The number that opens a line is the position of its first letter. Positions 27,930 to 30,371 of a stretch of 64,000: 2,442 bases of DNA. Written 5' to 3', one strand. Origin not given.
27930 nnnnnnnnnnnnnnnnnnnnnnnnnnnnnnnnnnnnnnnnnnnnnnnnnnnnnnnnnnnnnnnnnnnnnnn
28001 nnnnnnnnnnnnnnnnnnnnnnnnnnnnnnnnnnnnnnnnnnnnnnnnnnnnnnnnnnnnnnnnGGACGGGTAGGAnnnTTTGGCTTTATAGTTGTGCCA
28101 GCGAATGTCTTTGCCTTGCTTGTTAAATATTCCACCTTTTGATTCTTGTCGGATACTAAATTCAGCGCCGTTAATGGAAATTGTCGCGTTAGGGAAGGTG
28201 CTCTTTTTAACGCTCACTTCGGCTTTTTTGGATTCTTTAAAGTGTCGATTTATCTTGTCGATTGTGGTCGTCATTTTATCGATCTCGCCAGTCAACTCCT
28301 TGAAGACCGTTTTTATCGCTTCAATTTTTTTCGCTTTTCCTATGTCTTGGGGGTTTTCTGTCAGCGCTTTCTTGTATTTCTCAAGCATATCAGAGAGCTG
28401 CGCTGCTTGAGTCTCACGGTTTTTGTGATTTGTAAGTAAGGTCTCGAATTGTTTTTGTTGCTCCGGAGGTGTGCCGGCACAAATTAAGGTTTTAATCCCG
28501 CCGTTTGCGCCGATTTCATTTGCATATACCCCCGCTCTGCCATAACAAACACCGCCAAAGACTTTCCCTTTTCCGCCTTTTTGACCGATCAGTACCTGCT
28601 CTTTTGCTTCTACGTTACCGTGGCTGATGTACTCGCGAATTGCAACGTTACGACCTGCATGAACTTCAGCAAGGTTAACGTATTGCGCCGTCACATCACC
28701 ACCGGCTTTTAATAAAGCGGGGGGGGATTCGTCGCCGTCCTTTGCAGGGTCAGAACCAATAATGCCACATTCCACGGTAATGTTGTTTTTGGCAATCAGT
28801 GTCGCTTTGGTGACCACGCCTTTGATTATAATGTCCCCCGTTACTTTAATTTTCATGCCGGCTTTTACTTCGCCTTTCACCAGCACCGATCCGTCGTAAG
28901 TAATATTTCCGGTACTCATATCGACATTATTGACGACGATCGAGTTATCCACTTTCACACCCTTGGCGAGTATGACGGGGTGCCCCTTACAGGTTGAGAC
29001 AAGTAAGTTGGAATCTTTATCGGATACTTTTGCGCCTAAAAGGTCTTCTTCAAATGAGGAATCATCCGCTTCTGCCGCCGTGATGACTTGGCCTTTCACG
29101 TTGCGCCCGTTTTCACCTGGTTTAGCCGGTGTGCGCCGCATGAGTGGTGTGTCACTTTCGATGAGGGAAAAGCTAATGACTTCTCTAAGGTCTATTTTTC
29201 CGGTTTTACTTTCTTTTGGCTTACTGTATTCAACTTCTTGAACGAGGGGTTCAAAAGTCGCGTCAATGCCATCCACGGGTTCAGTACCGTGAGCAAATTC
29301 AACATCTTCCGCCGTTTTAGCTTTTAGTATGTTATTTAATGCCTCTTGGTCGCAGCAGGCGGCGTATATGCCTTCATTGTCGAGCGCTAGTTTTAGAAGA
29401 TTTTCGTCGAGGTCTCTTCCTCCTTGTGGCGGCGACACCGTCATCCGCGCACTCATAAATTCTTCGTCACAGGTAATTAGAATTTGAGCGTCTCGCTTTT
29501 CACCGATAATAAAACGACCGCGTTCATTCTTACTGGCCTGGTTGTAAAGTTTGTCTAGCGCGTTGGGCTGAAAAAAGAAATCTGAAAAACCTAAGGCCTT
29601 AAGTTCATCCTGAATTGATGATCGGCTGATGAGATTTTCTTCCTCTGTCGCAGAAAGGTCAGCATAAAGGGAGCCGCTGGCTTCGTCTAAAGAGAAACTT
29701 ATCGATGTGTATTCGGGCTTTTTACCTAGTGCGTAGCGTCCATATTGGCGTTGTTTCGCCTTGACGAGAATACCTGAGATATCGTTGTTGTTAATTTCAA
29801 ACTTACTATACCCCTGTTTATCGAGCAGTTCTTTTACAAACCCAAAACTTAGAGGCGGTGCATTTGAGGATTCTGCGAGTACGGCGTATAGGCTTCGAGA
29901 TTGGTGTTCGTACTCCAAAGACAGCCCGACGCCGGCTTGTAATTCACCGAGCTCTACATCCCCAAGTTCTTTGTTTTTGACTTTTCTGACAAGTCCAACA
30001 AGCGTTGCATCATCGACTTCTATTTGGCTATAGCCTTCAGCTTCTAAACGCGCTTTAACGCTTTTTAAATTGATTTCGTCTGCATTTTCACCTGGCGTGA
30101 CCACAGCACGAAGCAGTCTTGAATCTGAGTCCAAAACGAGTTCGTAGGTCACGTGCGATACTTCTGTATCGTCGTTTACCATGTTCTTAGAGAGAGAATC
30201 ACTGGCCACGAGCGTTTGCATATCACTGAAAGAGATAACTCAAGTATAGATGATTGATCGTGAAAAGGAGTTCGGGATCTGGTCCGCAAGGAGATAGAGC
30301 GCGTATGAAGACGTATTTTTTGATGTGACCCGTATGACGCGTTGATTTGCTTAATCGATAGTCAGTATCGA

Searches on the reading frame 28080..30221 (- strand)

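Call 74: search_protein_families(library=pfam, proteins=[window:28080-30221:-], max_evalue=0.00001)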
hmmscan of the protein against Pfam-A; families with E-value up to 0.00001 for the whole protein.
window:28080-30221:- (714 aa): 2 families
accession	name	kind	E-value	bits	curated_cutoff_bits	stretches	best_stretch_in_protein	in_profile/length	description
PF03961.19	FapA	-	1.1e-58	199.5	31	1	428-705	3-271/272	Flagellar Assembly Protein A beta solenoid domain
PF20250.3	FapA_N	-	3e-39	134.7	27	1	248-417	2-175/178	Flagellar Assembly Protein A N-terminal region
